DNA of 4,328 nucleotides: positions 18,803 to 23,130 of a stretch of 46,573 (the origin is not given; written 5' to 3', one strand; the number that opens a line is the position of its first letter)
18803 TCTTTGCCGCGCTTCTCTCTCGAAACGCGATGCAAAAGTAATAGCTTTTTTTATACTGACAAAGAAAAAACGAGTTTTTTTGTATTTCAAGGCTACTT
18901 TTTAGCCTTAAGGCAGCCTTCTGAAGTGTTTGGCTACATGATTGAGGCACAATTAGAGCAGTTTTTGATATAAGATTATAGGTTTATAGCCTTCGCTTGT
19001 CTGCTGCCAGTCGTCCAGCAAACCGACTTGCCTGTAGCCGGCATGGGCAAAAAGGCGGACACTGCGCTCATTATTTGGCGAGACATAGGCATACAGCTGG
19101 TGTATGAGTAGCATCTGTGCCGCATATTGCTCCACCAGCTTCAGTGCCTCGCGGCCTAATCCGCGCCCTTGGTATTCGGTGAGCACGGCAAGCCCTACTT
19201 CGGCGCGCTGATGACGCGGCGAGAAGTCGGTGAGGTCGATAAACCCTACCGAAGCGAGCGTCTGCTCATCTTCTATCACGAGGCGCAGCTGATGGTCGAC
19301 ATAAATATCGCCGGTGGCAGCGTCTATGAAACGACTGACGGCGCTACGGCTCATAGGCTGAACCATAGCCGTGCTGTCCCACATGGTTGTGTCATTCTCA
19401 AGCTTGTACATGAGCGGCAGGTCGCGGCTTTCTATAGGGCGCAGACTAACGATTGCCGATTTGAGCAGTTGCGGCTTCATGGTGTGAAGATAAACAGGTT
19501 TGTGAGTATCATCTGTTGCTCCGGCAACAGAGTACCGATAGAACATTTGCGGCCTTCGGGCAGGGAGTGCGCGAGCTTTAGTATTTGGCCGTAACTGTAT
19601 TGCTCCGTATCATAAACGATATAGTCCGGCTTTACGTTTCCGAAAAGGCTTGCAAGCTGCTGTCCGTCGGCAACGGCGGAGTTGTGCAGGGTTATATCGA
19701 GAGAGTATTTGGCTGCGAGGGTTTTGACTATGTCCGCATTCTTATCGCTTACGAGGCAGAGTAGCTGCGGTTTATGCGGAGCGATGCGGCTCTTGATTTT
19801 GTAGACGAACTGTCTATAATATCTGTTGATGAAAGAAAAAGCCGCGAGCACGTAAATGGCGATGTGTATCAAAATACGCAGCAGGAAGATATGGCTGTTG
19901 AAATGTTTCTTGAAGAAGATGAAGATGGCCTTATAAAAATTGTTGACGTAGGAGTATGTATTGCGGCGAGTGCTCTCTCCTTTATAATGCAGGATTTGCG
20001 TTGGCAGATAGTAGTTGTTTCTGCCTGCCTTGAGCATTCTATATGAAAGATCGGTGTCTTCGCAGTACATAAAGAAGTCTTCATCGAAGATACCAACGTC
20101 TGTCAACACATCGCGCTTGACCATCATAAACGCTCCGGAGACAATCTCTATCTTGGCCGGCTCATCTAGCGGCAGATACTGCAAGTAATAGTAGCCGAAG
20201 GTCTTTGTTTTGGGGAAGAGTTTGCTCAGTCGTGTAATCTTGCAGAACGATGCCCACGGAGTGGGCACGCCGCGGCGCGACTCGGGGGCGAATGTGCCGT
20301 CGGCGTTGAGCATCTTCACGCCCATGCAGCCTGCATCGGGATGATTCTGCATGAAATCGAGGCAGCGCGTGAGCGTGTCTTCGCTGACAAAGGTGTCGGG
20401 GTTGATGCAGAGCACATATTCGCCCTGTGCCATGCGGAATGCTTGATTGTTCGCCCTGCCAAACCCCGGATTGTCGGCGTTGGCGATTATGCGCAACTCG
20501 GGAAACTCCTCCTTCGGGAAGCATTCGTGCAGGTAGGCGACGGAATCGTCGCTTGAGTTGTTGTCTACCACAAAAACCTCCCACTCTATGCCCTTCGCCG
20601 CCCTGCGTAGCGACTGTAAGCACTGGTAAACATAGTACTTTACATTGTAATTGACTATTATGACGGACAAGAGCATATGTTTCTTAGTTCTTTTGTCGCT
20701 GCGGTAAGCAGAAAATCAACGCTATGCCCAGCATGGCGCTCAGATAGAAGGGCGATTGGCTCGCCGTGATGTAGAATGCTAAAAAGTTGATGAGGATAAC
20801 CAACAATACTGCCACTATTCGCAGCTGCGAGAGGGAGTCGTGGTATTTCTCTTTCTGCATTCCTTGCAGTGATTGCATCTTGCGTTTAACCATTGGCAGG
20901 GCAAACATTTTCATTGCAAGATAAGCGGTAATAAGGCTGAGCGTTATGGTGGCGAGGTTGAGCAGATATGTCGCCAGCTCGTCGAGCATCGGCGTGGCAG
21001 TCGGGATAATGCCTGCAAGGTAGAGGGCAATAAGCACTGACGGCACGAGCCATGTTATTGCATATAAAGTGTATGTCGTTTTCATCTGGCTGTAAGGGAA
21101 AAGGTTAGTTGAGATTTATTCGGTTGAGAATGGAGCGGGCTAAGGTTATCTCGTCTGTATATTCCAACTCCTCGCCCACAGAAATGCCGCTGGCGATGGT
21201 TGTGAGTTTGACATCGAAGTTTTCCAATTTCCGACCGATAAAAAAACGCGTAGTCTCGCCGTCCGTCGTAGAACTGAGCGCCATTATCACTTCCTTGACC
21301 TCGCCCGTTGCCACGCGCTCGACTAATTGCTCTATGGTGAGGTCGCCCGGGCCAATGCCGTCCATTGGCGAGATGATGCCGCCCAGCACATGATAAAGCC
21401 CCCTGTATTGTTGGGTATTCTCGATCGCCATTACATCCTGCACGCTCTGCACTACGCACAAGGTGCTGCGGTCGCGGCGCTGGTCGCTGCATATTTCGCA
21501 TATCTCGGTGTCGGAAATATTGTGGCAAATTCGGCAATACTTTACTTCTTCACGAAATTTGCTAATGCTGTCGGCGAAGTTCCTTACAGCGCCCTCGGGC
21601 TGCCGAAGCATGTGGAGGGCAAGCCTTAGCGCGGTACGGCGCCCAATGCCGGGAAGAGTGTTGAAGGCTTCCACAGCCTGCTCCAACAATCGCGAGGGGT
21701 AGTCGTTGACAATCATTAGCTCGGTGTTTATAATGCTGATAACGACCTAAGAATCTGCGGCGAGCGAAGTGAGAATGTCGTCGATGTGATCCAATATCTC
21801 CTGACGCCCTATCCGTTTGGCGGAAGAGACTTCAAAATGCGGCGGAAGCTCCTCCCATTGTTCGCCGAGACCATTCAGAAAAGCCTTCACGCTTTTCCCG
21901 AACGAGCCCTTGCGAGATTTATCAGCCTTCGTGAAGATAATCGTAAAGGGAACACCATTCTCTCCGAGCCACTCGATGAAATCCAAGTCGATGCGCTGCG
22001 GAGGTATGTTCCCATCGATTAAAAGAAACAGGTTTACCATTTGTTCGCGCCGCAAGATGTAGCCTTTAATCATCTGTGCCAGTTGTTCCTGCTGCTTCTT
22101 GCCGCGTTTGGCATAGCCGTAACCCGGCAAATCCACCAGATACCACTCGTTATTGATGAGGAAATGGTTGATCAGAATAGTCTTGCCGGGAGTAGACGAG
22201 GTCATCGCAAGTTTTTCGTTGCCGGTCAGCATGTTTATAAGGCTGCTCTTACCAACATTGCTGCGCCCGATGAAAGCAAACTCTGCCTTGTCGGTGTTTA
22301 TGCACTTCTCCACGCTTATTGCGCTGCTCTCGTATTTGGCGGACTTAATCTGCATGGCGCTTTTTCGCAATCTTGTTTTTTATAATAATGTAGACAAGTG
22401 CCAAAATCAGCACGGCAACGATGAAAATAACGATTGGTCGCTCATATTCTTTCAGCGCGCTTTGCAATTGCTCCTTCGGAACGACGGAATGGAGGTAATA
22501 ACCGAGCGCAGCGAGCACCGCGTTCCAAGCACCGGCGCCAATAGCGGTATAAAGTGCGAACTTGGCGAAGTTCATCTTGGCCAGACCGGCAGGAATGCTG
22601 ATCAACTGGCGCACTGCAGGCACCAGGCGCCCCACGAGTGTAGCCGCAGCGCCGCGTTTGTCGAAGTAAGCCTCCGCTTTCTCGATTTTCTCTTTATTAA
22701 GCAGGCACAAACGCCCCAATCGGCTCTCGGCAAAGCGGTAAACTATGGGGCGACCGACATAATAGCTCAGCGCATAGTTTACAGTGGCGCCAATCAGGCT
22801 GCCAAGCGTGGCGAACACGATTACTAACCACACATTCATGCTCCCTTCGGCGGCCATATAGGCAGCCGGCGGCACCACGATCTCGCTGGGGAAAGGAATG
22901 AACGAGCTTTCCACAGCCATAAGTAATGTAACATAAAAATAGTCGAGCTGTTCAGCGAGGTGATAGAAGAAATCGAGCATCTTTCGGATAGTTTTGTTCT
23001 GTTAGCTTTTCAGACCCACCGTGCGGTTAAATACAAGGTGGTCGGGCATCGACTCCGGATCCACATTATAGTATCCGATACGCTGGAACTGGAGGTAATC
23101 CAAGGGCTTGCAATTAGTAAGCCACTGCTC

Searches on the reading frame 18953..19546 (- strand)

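Call 13: search_protein_families(library=pfam, proteins=[window:18953-19546:-])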
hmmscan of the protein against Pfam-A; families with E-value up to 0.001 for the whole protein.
window:18953-19546:- (197 aa): 5 families
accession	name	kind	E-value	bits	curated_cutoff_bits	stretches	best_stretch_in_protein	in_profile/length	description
PF13302.13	Acetyltransf_3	-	2e-20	74.3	25.4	1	35-172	4-138/138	Acetyltransferase (GNAT) domain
PF00583.31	Acetyltransf_1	-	3.9e-13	50.1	20.7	1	84-171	31-116/116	Acetyltransferase (GNAT) family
PF13508.13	Acetyltransf_7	-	1.6e-07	32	27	1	89-172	6-83/84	Acetyltransferase (GNAT) domain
PF13420.13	Acetyltransf_4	-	4.8e-06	27.1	24.3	1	70-176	37-139/155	Acetyltransferase (GNAT) domain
PF08445.16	FR47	-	0.00034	21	22.1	1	118-173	26-79/86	FR47-like protein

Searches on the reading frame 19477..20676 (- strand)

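Call 37: search_protein_families(library=pfam, proteins=[window:19477-20676:-])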
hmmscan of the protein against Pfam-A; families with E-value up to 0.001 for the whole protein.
window:19477-20676:- (399 aa): 5 families
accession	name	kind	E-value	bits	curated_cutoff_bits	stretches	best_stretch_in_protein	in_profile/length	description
PF00535.33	Glycos_transf_2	-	2.1e-27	96.5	23.3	1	4-191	1-164/168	Glycosyl transferase family 2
PF13641.12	Glyco_tranf_2_3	-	3.1e-15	57.3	27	1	3-237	3-210/230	Glycosyltransferase like family 2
PF10111.15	Glyco_tranf_2_2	-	4.9e-09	36.5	27.3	1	6-248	3-232/276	Glycosyltransferase like family 2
PF13712.12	Glyco_tranf_2_5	-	9.9e-09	35.7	27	1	44-222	14-178/210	Glycosyltransferase like family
PF13632.12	Glyco_trans_2_3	-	2.2e-08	34.6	27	1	87-257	1-145/198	Glycosyl transferase family group 2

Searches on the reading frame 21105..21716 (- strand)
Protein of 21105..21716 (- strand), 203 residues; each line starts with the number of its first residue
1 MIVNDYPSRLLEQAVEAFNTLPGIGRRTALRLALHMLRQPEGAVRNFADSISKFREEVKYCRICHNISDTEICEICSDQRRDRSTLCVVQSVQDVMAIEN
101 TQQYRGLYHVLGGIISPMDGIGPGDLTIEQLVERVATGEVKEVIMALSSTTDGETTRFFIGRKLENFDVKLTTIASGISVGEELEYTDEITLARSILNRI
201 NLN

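Call 37: search_protein_families(library=pfam, proteins=[window:21105-21716:-])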
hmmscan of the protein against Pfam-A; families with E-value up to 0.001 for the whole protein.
window:21105-21716:- (203 aa): 5 families
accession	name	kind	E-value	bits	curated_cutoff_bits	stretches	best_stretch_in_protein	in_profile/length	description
PF13662.12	Toprim_4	-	6.4e-23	81.2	25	1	84-175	1-85/85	Toprim domain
PF21176.3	RecR_HhH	-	1.4e-12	47.7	27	1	11-52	1-42/45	RecR, helix-hairpin-helix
PF02132.21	RecR_ZnF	-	1.5e-09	37.8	22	1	58-78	1-21/21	RecR, Cys4-zinc finger domain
PF21175.2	RecR_C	-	3.8e-09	36.2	22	1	177-199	1-23/24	RecR, C-terminal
PF01751.28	Toprim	-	1.9e-07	31.6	23.1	1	85-171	1-93/96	Toprim domain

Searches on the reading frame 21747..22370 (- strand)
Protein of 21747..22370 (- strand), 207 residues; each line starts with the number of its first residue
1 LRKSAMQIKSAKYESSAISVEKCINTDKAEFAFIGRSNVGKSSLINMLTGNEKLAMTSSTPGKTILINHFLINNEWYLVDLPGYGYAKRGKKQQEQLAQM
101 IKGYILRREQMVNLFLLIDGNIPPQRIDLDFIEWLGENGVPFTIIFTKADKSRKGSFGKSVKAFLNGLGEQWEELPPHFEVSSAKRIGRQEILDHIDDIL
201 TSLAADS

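Call 37: search_protein_families(library=pfam, proteins=[window:21747-22370:-])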
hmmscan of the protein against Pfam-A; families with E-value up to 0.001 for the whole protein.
window:21747-22370:- (207 aa): 5 families
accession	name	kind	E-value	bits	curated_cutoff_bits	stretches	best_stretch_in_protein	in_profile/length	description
PF01926.29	MMR_HSR1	-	6.9e-19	68.5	21.9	1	31-148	2-113/113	50S ribosome-binding GTPase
PF02421.24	FeoB_N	-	5e-08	33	27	1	31-154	3-120/156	Ferrous iron transport protein B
PF03193.22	RsgA_GTPase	-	7.1e-07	29.6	30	1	29-83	107-167/174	RsgA GTPase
PF00350.29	Dynamin_N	-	5.1e-06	27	27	0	32-55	2-25/168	Dynamin family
PF09439.16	SRPRB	-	0.00067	19.5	25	0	28-127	3-89/178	Signal recognition particle receptor beta subunit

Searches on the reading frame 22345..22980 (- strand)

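Call 37: search_protein_families(library=pfam, proteins=[window:22345-22980:-])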
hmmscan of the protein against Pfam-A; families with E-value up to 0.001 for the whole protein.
window:22345-22980:- (211 aa): 1 family
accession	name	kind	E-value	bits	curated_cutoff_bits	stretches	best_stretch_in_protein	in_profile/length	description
PF09335.16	VTT_dom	-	6.6e-23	81.9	33.9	1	37-161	2-122/123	VTT domain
